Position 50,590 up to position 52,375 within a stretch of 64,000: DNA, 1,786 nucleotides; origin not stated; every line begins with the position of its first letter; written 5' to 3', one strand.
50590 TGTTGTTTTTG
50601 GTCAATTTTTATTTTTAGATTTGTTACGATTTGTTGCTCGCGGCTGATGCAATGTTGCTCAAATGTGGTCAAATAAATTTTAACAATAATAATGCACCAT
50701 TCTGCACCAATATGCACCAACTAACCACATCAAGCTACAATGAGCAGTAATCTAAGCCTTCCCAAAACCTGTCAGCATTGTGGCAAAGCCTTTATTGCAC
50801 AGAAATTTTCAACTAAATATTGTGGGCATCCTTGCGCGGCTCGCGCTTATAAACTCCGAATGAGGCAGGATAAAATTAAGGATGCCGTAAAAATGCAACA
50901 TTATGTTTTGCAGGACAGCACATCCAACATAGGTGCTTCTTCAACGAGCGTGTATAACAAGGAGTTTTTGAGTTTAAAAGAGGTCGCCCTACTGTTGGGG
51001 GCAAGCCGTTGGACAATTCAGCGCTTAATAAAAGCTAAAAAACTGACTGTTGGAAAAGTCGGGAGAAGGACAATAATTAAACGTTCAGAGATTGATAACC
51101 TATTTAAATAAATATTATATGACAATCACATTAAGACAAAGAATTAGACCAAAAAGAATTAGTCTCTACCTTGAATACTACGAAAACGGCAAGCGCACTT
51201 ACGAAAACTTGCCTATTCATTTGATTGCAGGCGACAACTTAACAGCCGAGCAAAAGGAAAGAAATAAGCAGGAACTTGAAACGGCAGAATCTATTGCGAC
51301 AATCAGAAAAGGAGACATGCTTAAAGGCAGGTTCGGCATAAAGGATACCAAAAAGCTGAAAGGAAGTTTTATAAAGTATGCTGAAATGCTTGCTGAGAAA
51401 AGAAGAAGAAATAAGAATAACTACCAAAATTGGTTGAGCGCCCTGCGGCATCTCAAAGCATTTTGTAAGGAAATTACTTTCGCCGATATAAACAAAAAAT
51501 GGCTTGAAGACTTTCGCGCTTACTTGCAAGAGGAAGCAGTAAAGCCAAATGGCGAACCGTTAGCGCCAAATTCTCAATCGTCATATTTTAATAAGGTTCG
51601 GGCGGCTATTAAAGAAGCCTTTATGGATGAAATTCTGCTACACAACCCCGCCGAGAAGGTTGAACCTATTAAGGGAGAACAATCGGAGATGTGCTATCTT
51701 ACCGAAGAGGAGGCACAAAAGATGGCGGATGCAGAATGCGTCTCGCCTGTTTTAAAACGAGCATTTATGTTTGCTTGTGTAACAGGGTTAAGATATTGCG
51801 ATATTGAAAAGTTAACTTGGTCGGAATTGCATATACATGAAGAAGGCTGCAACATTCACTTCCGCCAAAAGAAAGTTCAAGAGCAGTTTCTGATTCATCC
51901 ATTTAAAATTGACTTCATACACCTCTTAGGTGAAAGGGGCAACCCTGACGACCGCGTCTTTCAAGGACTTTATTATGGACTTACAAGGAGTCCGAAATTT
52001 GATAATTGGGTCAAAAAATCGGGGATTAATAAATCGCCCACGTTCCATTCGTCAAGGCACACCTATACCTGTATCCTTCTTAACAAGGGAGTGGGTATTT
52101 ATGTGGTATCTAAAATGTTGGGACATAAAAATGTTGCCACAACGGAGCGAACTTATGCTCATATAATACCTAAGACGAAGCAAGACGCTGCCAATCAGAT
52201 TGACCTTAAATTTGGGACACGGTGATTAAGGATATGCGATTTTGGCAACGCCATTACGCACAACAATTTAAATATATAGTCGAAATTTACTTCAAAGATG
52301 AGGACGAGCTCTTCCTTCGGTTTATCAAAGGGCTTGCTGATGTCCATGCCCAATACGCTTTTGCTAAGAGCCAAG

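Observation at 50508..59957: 9.4-kb integrative element inserted in the last 18 bp of mnmE, the target used by SGI1-family islands in a different phylum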

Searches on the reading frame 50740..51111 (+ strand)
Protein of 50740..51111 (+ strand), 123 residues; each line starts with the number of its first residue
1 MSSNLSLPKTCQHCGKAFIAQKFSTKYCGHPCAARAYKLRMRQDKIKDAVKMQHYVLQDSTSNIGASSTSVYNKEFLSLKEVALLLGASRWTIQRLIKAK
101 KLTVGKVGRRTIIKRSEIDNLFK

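Call 6: search_protein_families(library=pfam, max_evalue=0.01, proteins=[window:50740-51111:+])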
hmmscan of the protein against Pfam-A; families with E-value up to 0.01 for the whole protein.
window:50740-51111:+ (123 aa): 1 family
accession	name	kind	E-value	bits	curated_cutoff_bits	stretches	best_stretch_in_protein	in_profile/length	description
PF12728.13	HTH_17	-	2.6e-10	40.8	27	1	76-120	1-45/51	Helix-turn-helix domain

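Call 17: search_protein_families(library=phrogs, max_evalue=0.01, proteins=[window:50740-51111:+])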
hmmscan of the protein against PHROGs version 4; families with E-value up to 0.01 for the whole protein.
window:50740-51111:+ (123 aa): 10 families
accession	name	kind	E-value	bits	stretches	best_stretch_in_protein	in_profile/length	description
phrog_66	-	integration and excision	2.4e-08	35.1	1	9-122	9-140/412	excisionase and transcriptional regulator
phrog_6975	-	unknown function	2.5e-06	28.8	1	7-52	12-57/149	-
phrog_1333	-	unknown function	6.6e-05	24.1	1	7-47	99-139/166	-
phrog_8660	-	DNA, RNA and nucleotide metabolism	7.8e-05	23.9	1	3-54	8-58/196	HNH endonuclease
phrog_15534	-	DNA, RNA and nucleotide metabolism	0.00035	22.1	1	64-123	31-89/93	HTH DNA binding protein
phrog_2308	-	unknown function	0.00057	21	1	9-36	101-129/138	-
phrog_25262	-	unknown function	0.00099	20.1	1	56-120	12-79/106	-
phrog_1271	-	DNA, RNA and nucleotide metabolism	0.0015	18.9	1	9-44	213-247/361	HNH endonuclease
phrog_13750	-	unknown function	0.0022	19.3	1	10-54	18-68/104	-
phrog_11376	-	unknown function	0.0078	17.5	1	40-111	42-93/134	-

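Call 18: search_protein_families(library=ncbifam, max_evalue=0.01, proteins=[window:50740-51111:+])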
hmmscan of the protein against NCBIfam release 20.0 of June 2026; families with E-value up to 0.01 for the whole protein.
window:50740-51111:+ (123 aa): 2 families
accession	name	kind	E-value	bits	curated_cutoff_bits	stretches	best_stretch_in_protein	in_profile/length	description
TIGR01764.1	excise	domain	2.4e-09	37.4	28.8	1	76-120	1-45/49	excisionase family DNA-binding protein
NF047737.1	antiphage_MADS1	equivalog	4.1e-05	23.7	80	1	75-120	2-47/49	methylation-associated defense system helix-turn-helix domain-containing protein MAD1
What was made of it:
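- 50740..51111 (+): Zn-ribbon (CxxC...CxxxC) plus HTH_17 protein of 123 aa. Candidate excisionase/RDF or regulator. Pfam HTH_17 2.6e-10, TIGR01764 'excise' 2.4e-9, phrog_66 (calls 6, 17, 18).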

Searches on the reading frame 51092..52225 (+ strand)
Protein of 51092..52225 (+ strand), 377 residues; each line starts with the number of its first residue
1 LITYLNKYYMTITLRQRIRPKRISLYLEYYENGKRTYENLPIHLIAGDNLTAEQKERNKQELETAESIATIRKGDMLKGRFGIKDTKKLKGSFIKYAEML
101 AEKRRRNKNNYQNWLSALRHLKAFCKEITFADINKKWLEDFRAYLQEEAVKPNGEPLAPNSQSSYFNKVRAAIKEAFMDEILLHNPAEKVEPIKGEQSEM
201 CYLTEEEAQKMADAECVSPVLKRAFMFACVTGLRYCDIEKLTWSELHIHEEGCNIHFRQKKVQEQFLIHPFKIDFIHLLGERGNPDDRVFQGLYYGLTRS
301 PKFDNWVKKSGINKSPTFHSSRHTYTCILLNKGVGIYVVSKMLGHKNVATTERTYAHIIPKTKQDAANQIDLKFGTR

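Call 6: search_protein_families(library=pfam, max_evalue=0.01, proteins=[window:51092-52225:+])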
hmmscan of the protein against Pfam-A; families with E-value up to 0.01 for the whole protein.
window:51092-52225:+ (377 aa): 3 families
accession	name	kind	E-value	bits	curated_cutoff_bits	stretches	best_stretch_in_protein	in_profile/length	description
PF13102.12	Phage_int_SAM_5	-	1.7e-22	80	22.3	1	92-189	1-97/98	Phage integrase SAM-like domain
PF00589.27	Phage_integrase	-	5.9e-19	68.9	27.1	1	202-358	2-168/172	Phage integrase family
PF17293.8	Arm-DNA-bind_5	-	1.6e-05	25.8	22.6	1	17-73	7-66/87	Arm DNA-binding domain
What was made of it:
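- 51119..52225 (+): Tyrosine integrase of 368 aa (the ORF could start at 51092). Arm-DNA-bind_5, Phage_int_SAM_5 and Phage_integrase (call 6).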

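Call 18: search_protein_families(library=ncbifam, max_evalue=0.01, proteins=[window:51092-52225:+])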
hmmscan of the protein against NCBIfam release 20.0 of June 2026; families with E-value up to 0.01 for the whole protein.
window:51092-52225:+ (377 aa): 9 families
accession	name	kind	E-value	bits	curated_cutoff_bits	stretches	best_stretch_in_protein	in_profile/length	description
NF040815.2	recomb_XerA_Arch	equivalog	1.2e-18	67.7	220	1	102-359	8-255/263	site-specific tyrosine recombinase/integron integrase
TIGR02224.1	recomb_XerC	equivalog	4.2e-16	59.2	335.15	2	303-361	223-280/295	tyrosine recombinase XerC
TIGR02225.1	recomb_XerD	equivalog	2.1e-14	53.5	329.6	2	305-361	222-277/290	site-specific tyrosine recombinase XerD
NF002331.0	PRK01287.1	subfamily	5.8e-13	48.5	371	2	84-249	21-192/365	site-specific tyrosine recombinase XerC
NF001399.0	PRK00283.1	subfamily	2.7e-10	40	279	1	309-365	234-290/300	tyrosine recombinase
TIGR02249.1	integrase_gron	subfamily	7.3e-10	38.7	265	1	305-363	248-305/315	integron integrase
NF011946.0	PRK15417.1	equivalog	1.1e-06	28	435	1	297-360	255-317/337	integron integrase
NF003462.0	PRK05084.1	equivalog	5.8e-06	25.3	267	1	314-371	301-357/360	tyrosine recombinase XerS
NF007371.0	PRK09871.1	subfamily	0.00047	19.7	222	0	200-274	4-78/198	tyrosine-type DNA invertase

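Call 31: find_related_loci(query=window:51092-52225:+, collection=viral_contigs, flank=10000)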
Query window:51092-52225:+ (377 aa) in viral_contigs; peptide patterns used: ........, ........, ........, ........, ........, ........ (x = any residue, [..] = any of these).
10 stretches matched a pattern; 3 encode a relative of the query (tblastn E <= 1e-3); 3 distinct loci.
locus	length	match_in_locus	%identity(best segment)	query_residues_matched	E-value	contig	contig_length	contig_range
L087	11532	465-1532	35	27-372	5e-55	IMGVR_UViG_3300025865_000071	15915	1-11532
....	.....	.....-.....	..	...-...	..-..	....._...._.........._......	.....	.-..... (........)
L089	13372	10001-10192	31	308-372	6e-6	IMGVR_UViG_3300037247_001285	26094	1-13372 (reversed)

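Call 49: find_related_loci(query=A4, collection=metagenome_contigs, flank=10000)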
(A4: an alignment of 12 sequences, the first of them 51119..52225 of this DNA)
Query A4 (368 aa) in metagenome_contigs; peptide patterns used: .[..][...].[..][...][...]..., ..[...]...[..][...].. (x = any residue, [..] = any of these).
600 stretches matched a pattern (row limit reached: there are more); 573 encode a relative of the query (tblastn E <= 1e-3); the best 80 are kept; 80 distinct loci.
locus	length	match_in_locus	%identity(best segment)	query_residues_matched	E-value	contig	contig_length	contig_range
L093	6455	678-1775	46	1-363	3e-104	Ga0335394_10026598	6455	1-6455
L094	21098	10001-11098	49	1-363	6e-104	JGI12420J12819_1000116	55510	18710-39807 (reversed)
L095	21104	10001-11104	48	1-365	1e-95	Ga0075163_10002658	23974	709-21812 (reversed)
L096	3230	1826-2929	45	1-365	1e-96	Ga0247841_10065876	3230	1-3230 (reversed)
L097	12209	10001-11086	44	1-363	5e-91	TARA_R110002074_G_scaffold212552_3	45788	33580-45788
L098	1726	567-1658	44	1-363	9e-96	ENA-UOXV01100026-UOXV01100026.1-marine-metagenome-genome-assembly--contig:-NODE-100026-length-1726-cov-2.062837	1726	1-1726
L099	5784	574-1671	44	1-363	3e-89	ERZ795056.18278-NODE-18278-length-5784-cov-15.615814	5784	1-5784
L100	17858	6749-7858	43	3-361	2e-88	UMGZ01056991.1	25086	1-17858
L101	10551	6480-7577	42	1-363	1e-87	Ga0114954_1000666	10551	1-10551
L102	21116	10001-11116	42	1-367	2e-87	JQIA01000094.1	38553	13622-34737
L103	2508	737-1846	43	3-361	4e-88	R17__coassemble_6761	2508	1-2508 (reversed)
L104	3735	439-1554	43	15-368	1e-85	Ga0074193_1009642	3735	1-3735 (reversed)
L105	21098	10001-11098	48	1-363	5e-105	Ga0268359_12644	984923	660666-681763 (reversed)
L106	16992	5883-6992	42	1-361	3e-82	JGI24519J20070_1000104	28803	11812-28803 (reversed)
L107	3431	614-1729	42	1-361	2e-82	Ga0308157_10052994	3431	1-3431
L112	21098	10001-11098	39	3-361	4e-80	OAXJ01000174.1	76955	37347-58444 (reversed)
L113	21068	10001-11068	41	14-361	1e-79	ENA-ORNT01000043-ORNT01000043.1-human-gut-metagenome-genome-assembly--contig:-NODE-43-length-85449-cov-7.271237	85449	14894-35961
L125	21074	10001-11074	41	15-361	5e-77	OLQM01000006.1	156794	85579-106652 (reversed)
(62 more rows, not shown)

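Call 57: search_protein_families(library=pfam, max_evalue=0.001, proteins=[L106:11128-11988:+, L100:14076-15452:+, L100:12136-12633:+, L113:18180-19166:+, L100:11222-12136:+, L100:12735-13688:+, L112:12836-14788:+, L112:15039-15962:+, L125:11095-12615:+, L125:14446-15519:+])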
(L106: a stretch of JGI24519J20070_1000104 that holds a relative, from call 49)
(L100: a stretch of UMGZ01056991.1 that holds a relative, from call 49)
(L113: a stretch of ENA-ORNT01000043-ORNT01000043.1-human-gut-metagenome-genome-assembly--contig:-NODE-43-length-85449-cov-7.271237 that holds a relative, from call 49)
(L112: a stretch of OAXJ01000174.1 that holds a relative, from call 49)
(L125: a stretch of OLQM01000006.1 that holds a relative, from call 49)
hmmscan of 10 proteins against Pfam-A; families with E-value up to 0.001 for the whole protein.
L106:11128-11988:+ (286 aa): 3 families
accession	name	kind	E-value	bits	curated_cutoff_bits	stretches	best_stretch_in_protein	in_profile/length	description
PF13155.12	Toprim_2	-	1.3e-10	41.9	22.1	1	191-278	1-88/88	Toprim-like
PF01807.25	Zn_ribbon_DnaG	-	3.7e-06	27.1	24.9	1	32-88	30-86/98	CHC2 zinc finger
PF13362.12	Toprim_3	-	0.00016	22.5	27.2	1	190-279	2-90/95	Toprim domain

L100:14076-15452:+ (458 aa): 4 families
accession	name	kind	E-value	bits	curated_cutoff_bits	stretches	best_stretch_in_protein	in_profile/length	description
PF00271.37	Helicase_C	-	1.2e-17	64.6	23.5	1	246-343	9-109/110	Helicase conserved C-terminal domain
PF04851.21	ResIII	-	8.1e-12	45.8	22.5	1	2-154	2-163/164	Type III restriction enzyme, res subunit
PF12843.12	QSregVF_b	-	3.3e-06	27.3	22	1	415-439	12-36/66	Putative quorum-sensing-regulated virulence factor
PF00270.35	DEAD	-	7.1e-06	26.3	26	1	26-153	16-160/167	DEAD/DEAH box helicase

L100:12136-12633:+ (165 aa): 0 families

L113:18180-19166:+ (328 aa): 0 families

L100:11222-12136:+ (304 aa): 0 families

L100:12735-13688:+ (317 aa): 1 family
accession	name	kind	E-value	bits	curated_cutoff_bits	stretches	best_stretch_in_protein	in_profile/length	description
PF09588.16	YqaJ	-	2.9e-20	73.5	22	1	17-156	1-148/150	YqaJ-like viral recombinase domain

L112:12836-14788:+ (650 aa): 3 families
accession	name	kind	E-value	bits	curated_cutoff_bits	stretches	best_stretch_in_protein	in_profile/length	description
PF13476.12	AAA_23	-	2.3e-10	41.9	27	1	9-256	2-194/201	AAA domain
PF02463.25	SMC_N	-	3.1e-06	27.2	40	1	6-57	2-55/220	RecF/RecN/SMC N terminal domain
PF13175.12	AAA_15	-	0.00028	21.1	32.1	1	6-333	3-260/374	AAA ATPase domain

L112:15039-15962:+ (307 aa): 1 family
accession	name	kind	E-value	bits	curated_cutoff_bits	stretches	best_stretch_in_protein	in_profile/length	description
PF03837.19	RecT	-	2.3e-36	125.7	24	1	49-266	2-190/198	RecT family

L125:11095-12615:+ (506 aa): 0 families

L125:14446-15519:+ (357 aa): 1 family
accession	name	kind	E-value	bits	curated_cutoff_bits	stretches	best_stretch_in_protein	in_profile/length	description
PF13481.12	AAA_25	-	2.4e-08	34.3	27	1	53-207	33-194/195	AAA domain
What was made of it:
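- More distant members of the integrase clade sit in elements with RecT, YqaJ and helicase modules typical of temperate phages (call 57).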

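Call 59: search_dna_similar(query=window:51119-52225:+, collection=phages, mode=protein, max_rows=20)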
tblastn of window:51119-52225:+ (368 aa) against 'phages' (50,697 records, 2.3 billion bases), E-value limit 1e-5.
Records with a match: 763; places in all: 770; records where one place covers at least 80% of the query: 77.
Best place of each record, by identity: <60% 763.
By first word of the organism name: Mycobacterium 149; Staphylococcus 143; Salmonella 68; Streptococcus 54; Bacteriophage 52; Arthrobacter 35; Lactobacillus 24; Yersinia 21; Lactococcus 21; Escherichia 15; and 50 more.
By host as written in the record: - 111; Mycobacterium smegmatis mc2 155 106; Staphylococcus aureus 41; Mycobacterium smegmatis mc#155 21; Yersinia pestis EV76-CN 16; Arthrobacter globiformis B-2979 13; Salmonella sp. 11; Salmonella enterica 11; and 252 more.
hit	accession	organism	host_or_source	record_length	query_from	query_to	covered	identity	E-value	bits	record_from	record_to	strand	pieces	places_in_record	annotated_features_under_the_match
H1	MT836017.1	Bacteriophage sp.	human fecal samples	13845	14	361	95%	40.5%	6e-72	249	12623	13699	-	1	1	record has no annotation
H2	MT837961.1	Bacteriophage sp.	human fecal samples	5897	14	361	95%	39.7%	3e-71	246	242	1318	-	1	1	record has no annotation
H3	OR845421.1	Escherichia phage ECO95 1-6-1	Escherichia coli O157:H7 ATCC 43895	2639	24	357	91%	39.6%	1e-68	236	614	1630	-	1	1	record has no annotation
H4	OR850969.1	Salmonella phage S.Kent 1-2-1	Salmonella enterica subsp. enterica ...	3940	24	357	91%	39.6%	1e-67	236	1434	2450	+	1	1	record has no annotation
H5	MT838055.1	Bacteriophage sp.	human fecal samples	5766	3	364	98%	31.6%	3e-44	169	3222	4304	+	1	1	record has no annotation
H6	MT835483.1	Bacteriophage sp.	human fecal samples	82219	8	366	98%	30.3%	2e-41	160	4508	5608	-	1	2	record has no annotation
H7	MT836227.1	Bacteriophage sp.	human fecal samples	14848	15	365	95%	30.0%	3e-34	139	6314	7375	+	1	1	record has no annotation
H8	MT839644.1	Bacteriophage sp.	human fecal samples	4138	2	363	98%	28.6%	1e-37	149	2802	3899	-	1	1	record has no annotation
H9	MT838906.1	Bacteriophage sp.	human fecal samples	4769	3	362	98%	28.7%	3e-35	142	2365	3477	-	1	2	record has no annotation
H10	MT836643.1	Bacteriophage sp.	human fecal samples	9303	83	363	76%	36.6%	6e-43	165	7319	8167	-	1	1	record has no annotation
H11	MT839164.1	Bacteriophage sp.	human fecal samples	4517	8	366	98%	28.3%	4e-37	147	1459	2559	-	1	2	record has no annotation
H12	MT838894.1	Bacteriophage sp.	human fecal samples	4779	2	338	92%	29.6%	2e-33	137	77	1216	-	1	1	record has no annotation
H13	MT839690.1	Bacteriophage sp.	human fecal samples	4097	8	365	97%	27.7%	2e-33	137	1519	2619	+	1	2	record has no annotation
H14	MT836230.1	Bacteriophage sp.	human fecal samples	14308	1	366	83%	31.9%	3e-16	143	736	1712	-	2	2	record has no annotation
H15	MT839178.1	Bacteriophage sp.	human fecal samples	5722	15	368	96%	26.1%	1e-17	91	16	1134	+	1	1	record has no annotation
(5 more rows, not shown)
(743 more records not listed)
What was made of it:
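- Integrase homologues at 40% identity occur in unannotated human-faecal 'Bacteriophage sp.' contigs (call 59).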

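Call 98: list_cluster_members(proteins=[window:51119-52225:+, window:53763-54539:+, window:49128-50525:+])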
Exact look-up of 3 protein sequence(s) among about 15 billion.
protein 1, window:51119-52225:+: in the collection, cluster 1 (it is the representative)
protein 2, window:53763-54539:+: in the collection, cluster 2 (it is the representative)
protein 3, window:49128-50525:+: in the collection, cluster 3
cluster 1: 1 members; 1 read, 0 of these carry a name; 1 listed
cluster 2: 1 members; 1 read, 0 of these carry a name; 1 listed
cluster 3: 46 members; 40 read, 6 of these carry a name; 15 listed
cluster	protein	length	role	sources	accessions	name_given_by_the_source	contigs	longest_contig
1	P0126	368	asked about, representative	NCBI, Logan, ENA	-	-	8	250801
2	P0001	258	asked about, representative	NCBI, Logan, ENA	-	-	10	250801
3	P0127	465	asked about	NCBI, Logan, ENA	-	-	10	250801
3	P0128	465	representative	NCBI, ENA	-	-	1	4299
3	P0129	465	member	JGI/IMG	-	tRNA modification GTPase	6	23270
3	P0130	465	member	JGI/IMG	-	tRNA modification GTPase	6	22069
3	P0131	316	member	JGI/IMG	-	tRNA modification GTPase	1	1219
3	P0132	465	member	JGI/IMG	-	tRNA modification GTPase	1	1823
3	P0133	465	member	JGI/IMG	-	tRNA modification GTPase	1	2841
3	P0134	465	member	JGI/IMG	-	tRNA modification GTPase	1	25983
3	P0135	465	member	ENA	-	-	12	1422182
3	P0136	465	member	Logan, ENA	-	-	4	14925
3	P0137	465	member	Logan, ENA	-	-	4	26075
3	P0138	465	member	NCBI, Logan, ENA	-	-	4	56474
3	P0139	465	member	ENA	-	-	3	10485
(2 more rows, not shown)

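Call 99: find_encoding_contigs(protein=P0135, flank=10000, max_places=5)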
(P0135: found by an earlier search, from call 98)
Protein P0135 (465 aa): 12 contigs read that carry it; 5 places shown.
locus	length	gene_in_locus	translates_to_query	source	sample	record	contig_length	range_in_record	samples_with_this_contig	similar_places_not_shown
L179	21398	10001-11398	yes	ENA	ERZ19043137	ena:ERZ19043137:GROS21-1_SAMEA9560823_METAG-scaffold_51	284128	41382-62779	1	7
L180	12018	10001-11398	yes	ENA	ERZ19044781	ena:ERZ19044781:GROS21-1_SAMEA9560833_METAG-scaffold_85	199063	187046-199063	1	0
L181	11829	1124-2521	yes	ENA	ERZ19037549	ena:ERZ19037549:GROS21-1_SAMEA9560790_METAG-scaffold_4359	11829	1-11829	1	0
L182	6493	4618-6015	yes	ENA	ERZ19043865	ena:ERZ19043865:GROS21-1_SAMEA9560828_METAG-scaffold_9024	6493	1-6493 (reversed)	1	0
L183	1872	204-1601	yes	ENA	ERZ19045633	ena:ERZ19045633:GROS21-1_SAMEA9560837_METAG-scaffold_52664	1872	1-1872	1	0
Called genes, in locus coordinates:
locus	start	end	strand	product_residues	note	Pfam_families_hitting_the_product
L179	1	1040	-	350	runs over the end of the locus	PF19089:DUF5777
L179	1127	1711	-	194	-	PF04264:YceI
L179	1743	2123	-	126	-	-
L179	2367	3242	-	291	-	PF18962:Por_Secre_tail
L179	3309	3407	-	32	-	-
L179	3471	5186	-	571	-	PF01551:Peptidase_M23, PF27332:TP_0781 (faint)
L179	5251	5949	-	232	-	PF18306:LDcluster4, PF03641:Lysine_decarbox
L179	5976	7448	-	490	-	PF00474:SSF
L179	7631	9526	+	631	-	PF00005:ABC_tran, PF00006:ATP-synt_ab (faint), PF02463:SMC_N (faint), PF03193:RsgA_GTPase (faint), PF01926:MMR_HSR1 (faint), PF12848:ABC_tran_Xtn (weak), PF00005:ABC_tran, PF16326:ABC_tran_CTD, +2 more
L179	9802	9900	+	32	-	-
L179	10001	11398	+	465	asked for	PF10396:TrmE_N, PF12631:MnmE_helical, PF03193:RsgA_GTPase (faint), PF00025:Arf (faint), PF00350:Dynamin_N (faint), PF01926:MMR_HSR1, PF02421:FeoB_N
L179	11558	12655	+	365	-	PF17293:Arm-DNA-bind_5, PF13102:Phage_int_SAM_5, PF00589:Phage_integrase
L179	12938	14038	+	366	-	-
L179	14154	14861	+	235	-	PF09357:RteC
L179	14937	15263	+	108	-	PF12728:HTH_17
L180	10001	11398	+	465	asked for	PF10396:TrmE_N, PF12631:MnmE_helical, PF03193:RsgA_GTPase (faint), PF00025:Arf (faint), PF00350:Dynamin_N (faint), PF01926:MMR_HSR1, PF02421:FeoB_N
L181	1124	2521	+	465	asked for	PF10396:TrmE_N, PF12631:MnmE_helical, PF03193:RsgA_GTPase (faint), PF00025:Arf (faint), PF00350:Dynamin_N (faint), PF01926:MMR_HSR1, PF02421:FeoB_N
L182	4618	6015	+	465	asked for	PF10396:TrmE_N, PF12631:MnmE_helical, PF03193:RsgA_GTPase (faint), PF00025:Arf (faint), PF00350:Dynamin_N (faint), PF01926:MMR_HSR1, PF02421:FeoB_N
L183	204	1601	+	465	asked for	PF10396:TrmE_N, PF12631:MnmE_helical, PF03193:RsgA_GTPase (faint), PF00025:Arf (faint), PF00350:Dynamin_N (faint), PF01926:MMR_HSR1, PF02421:FeoB_N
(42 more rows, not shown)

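Call 100: find_encoding_contigs(protein=P0129, flank=10000, max_places=5)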
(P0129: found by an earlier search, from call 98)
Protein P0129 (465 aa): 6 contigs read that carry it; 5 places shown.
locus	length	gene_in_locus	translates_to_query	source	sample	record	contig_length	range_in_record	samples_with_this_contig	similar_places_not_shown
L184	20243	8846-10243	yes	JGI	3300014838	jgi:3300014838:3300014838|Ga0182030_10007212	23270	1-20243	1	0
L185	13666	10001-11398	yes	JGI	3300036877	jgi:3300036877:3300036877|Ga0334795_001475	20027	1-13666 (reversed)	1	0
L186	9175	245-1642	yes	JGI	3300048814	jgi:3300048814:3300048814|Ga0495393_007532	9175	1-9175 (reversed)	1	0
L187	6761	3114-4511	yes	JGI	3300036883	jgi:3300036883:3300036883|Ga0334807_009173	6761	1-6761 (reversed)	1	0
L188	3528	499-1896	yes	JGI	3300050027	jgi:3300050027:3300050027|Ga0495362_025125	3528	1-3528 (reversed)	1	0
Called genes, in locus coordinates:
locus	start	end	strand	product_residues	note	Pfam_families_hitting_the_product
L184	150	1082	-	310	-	PF18962:Por_Secre_tail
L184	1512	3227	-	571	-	PF01551:Peptidase_M23, PF27332:TP_0781 (faint)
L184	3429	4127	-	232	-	PF18306:LDcluster4, PF03641:Lysine_decarbox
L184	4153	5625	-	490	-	PF00474:SSF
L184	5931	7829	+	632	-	PF00005:ABC_tran, PF00006:ATP-synt_ab (faint), PF02463:SMC_N (faint), PF03193:RsgA_GTPase (faint), PF01926:MMR_HSR1 (faint), PF12848:ABC_tran_Xtn (weak), PF00005:ABC_tran, PF16326:ABC_tran_CTD, +2 more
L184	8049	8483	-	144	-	PF01797:Y1_Tnp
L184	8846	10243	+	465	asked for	PF10396:TrmE_N, PF12631:MnmE_helical, PF00025:Arf (faint), PF01926:MMR_HSR1, PF02421:FeoB_N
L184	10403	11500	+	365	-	PF17293:Arm-DNA-bind_5, PF13102:Phage_int_SAM_5, PF00589:Phage_integrase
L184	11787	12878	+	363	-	-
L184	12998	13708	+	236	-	PF09357:RteC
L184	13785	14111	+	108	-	PF12728:HTH_17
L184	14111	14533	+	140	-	-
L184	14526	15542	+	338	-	PF13481:AAA_25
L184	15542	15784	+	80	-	PF14053:DUF4248 (weak)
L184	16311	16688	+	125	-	-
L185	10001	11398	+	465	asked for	PF10396:TrmE_N, PF12631:MnmE_helical, PF00025:Arf (faint), PF01926:MMR_HSR1, PF02421:FeoB_N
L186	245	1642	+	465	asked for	PF10396:TrmE_N, PF12631:MnmE_helical, PF00025:Arf (faint), PF01926:MMR_HSR1, PF02421:FeoB_N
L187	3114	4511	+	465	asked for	PF10396:TrmE_N, PF12631:MnmE_helical, PF00025:Arf (faint), PF01926:MMR_HSR1, PF02421:FeoB_N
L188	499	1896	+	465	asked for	PF10396:TrmE_N, PF12631:MnmE_helical, PF00025:Arf (faint), PF01926:MMR_HSR1, PF02421:FeoB_N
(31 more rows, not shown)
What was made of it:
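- Related mnmE-site elements carry RteC (calls 99, 100).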
